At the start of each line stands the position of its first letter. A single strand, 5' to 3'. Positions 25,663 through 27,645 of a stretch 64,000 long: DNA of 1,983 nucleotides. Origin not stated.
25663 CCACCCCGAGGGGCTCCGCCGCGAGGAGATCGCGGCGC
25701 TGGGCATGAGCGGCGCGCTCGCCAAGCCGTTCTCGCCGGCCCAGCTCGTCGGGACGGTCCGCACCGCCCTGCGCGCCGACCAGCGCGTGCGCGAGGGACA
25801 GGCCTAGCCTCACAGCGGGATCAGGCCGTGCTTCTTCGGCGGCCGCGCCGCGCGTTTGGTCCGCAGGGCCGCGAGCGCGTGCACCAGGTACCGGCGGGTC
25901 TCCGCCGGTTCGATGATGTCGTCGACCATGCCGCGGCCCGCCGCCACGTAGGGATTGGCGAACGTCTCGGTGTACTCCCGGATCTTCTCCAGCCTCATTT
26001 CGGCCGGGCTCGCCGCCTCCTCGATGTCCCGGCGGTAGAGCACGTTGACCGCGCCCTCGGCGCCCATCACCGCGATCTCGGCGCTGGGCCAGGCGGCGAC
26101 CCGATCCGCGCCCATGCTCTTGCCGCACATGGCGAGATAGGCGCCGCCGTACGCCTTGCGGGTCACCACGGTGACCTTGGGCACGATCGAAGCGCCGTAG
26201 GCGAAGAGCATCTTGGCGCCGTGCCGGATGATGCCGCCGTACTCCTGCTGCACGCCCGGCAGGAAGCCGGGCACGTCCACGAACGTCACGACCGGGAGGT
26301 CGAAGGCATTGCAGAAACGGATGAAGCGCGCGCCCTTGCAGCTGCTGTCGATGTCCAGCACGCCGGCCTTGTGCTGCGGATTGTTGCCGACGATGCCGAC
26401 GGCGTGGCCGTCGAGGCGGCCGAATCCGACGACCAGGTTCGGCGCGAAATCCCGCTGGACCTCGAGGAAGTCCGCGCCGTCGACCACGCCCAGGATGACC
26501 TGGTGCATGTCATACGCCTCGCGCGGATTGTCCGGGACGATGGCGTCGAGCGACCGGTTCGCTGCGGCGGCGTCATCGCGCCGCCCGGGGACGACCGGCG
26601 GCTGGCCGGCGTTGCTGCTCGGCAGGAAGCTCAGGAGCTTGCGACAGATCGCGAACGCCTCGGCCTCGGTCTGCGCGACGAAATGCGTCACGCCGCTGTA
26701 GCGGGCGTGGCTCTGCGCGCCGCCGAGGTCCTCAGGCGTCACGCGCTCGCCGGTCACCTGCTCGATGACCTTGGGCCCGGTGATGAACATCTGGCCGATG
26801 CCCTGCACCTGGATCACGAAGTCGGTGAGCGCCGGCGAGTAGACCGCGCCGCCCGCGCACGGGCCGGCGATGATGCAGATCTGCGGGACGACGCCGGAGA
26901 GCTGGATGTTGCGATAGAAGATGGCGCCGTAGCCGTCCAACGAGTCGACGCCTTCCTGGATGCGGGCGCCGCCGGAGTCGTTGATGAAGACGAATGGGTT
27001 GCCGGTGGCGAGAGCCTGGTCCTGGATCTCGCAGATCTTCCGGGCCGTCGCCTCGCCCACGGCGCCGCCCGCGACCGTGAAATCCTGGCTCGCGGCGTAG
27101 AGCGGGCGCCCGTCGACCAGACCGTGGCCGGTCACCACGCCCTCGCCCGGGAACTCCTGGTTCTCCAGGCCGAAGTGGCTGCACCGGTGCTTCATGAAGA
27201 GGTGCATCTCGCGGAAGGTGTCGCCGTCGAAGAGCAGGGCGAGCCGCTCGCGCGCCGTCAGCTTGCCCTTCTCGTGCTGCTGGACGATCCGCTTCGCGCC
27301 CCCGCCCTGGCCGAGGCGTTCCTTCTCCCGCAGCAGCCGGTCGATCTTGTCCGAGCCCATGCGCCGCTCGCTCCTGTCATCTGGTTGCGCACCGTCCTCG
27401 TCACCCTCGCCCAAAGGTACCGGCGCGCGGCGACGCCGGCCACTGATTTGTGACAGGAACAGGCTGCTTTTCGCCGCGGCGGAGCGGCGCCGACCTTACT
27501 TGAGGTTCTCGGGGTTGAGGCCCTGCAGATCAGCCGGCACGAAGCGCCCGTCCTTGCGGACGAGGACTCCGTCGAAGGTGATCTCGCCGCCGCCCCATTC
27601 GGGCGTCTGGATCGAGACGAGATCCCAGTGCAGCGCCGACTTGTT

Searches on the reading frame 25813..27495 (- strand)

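Call 66: search_protein_families(library=pfam, proteins=[window:25813-27495:-], max_evalue=0.00001)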
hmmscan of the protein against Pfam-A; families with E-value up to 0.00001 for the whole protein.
window:25813-27495:- (561 aa): 2 families
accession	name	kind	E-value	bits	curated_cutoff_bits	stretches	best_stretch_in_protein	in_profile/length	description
PF01039.27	Carboxyl_trans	-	4.3e-190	633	22.3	1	72-559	1-493/493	Carboxyl transferase domain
PF03255.19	ACCA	-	5.1e-10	39.4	23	1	354-502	94-246/310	Acetyl co-enzyme A carboxylase carboxyltransferase-like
